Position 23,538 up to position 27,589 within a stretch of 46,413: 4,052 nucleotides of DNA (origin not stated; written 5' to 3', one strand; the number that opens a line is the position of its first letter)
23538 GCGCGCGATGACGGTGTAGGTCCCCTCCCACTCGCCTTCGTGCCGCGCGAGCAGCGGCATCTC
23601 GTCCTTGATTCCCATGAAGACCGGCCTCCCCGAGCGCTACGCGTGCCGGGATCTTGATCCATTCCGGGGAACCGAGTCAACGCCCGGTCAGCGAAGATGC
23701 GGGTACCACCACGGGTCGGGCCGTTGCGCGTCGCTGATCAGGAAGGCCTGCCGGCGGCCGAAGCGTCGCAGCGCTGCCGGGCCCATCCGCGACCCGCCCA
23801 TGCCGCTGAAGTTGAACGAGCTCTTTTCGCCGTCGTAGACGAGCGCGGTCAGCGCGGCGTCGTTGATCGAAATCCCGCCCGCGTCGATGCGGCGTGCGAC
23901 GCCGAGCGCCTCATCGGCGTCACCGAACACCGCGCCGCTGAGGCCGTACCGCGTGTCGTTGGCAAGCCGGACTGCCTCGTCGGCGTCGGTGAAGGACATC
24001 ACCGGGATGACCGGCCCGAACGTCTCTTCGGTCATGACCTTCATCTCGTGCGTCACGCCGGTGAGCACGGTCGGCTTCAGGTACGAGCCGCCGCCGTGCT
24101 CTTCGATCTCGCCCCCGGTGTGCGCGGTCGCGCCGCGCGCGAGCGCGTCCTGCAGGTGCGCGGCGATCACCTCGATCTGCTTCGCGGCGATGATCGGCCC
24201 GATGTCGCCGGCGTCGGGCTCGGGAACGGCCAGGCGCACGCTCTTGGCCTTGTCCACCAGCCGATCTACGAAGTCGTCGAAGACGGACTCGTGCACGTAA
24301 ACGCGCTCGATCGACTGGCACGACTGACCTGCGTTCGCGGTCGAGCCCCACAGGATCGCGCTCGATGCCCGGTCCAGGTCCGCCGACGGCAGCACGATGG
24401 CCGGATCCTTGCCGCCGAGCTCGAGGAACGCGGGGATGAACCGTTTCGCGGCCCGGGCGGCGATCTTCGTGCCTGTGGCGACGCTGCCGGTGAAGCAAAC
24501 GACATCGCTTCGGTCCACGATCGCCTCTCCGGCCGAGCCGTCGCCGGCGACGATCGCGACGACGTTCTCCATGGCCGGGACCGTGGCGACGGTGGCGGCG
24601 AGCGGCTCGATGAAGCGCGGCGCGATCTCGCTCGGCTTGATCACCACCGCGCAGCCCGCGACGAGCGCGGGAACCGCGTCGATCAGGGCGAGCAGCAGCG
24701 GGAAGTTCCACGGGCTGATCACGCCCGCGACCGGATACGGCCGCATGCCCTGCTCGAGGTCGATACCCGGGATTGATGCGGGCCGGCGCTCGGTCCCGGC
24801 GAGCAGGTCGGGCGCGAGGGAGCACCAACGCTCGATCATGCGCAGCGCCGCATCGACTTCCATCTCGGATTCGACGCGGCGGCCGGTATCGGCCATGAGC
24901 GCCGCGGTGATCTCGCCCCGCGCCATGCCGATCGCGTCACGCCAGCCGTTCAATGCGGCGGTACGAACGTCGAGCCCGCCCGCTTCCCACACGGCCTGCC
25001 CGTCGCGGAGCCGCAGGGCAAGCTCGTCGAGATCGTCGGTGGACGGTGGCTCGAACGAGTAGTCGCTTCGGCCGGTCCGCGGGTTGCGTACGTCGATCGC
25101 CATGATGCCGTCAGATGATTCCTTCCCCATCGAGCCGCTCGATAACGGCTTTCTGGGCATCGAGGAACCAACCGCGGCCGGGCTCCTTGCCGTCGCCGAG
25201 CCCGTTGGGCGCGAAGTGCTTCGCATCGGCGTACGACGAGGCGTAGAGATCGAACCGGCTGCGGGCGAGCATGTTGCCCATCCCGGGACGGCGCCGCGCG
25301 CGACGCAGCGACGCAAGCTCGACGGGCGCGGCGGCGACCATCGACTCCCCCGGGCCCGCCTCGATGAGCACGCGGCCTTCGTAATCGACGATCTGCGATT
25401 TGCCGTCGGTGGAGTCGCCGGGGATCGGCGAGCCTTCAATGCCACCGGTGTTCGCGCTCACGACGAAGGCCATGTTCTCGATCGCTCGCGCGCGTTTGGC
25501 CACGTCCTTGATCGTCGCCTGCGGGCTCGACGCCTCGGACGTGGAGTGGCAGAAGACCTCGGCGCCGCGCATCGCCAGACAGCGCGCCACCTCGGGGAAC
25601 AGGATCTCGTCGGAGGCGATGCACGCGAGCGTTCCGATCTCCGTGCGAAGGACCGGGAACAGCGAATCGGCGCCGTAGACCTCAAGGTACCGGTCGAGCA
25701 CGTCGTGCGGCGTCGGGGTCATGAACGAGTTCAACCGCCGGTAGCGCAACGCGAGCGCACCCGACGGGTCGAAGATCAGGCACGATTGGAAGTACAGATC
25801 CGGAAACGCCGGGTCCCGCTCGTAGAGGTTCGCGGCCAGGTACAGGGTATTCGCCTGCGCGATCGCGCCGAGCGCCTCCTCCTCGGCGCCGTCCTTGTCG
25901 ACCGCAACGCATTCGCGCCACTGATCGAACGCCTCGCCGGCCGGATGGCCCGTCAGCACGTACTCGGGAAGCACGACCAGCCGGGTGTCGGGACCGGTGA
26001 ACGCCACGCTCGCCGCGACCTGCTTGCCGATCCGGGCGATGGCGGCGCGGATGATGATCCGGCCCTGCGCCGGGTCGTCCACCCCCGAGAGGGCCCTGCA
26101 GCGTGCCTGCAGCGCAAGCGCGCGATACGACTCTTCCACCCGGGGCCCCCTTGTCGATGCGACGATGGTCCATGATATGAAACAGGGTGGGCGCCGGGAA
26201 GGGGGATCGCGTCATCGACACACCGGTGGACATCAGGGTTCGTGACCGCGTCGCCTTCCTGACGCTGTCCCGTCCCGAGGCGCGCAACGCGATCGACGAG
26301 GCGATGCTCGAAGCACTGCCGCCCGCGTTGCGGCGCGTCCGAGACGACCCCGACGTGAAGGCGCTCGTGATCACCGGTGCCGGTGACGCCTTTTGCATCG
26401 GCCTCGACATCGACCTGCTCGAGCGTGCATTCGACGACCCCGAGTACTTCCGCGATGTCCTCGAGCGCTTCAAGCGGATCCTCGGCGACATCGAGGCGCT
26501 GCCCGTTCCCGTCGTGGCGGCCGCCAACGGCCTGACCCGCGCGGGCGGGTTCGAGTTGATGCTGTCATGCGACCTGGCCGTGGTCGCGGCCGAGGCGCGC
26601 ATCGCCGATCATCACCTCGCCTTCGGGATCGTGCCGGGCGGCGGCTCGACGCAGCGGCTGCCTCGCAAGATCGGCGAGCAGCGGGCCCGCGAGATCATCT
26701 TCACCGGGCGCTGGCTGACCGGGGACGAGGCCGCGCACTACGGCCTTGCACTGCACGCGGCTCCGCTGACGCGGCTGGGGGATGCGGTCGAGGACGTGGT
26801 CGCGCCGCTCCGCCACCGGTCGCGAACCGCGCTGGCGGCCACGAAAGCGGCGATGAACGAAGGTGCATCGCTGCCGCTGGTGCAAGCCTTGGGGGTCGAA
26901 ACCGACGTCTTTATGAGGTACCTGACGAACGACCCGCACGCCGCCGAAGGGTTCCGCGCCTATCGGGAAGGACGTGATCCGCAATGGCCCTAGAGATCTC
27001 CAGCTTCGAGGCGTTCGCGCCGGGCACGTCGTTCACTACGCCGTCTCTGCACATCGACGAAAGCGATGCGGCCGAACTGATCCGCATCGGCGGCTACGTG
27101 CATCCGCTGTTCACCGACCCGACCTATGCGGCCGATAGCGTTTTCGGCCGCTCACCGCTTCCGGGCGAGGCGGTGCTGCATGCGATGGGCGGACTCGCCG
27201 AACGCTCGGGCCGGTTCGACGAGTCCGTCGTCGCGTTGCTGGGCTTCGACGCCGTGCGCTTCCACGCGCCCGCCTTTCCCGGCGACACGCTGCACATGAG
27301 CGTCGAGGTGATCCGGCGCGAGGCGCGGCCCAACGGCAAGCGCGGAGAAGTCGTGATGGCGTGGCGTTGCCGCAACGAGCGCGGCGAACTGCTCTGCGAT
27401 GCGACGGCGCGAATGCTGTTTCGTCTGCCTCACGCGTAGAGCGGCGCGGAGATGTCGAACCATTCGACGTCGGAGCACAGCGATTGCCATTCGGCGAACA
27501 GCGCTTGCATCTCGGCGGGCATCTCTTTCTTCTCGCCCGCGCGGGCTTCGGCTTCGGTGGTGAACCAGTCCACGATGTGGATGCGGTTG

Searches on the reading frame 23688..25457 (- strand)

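Call 55: search_protein_families(library=pfam, proteins=[window:23688-25457:-], max_evalue=0.00001)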
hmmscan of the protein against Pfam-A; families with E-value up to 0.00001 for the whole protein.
window:23688-25457:- (589 aa): 1 family
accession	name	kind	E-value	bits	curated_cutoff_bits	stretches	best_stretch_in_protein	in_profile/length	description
PF00171.27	Aldedh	-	2.7e-106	356.4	23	1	120-559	8-444/461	Aldehyde dehydrogenase family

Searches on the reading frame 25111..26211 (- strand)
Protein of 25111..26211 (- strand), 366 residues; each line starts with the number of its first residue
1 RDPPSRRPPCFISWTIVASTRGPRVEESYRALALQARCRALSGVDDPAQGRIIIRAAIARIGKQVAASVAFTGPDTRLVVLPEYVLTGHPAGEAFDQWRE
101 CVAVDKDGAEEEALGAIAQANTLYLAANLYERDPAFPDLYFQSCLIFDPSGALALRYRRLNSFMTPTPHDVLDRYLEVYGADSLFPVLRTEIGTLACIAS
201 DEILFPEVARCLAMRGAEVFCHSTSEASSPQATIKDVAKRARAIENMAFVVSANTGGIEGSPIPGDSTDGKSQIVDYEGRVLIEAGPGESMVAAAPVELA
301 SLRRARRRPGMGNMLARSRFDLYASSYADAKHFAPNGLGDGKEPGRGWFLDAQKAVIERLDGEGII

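Call 55: search_protein_families(library=pfam, proteins=[window:25111-26211:-], max_evalue=0.00001)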
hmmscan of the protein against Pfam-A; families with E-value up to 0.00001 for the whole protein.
window:25111-26211:- (366 aa): 1 family
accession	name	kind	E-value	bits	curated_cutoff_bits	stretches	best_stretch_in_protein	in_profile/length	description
PF00795.27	CN_hydrolase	-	3.2e-27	95.9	23.2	1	70-307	28-256/256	Carbon-nitrogen hydrolase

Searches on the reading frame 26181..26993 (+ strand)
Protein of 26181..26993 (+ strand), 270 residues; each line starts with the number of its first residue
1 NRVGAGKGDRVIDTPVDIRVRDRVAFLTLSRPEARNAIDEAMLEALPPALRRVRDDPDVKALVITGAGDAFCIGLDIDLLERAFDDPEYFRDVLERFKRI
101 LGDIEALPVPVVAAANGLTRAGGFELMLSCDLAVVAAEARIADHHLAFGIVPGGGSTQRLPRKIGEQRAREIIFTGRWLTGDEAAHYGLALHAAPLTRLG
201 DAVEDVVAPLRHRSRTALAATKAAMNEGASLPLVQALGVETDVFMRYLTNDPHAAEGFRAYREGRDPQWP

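Call 55: search_protein_families(library=pfam, proteins=[window:26181-26993:+], max_evalue=0.00001)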
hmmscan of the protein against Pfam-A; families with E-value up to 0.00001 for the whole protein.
window:26181-26993:+ (270 aa): 2 families
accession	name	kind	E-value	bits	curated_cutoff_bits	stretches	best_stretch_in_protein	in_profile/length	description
PF00378.25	ECH_1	-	1.5e-51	175.6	27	1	23-269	5-248/251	Enoyl-CoA hydratase/isomerase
PF16113.10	ECH_2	-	7.3e-30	105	27.2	1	25-204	2-182/335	Enoyl-CoA hydratase/isomerase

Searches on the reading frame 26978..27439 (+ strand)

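Call 56: search_protein_families(library=pfam, proteins=[window:26978-27439:+], max_evalue=0.00001)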
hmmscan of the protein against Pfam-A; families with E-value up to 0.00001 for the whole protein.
window:26978-27439:+ (153 aa): 1 family
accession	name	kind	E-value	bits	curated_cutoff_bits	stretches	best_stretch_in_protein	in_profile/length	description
PF01575.25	MaoC_dehydratas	-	7.2e-09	35.7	27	1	14-122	5-112/123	MaoC like domain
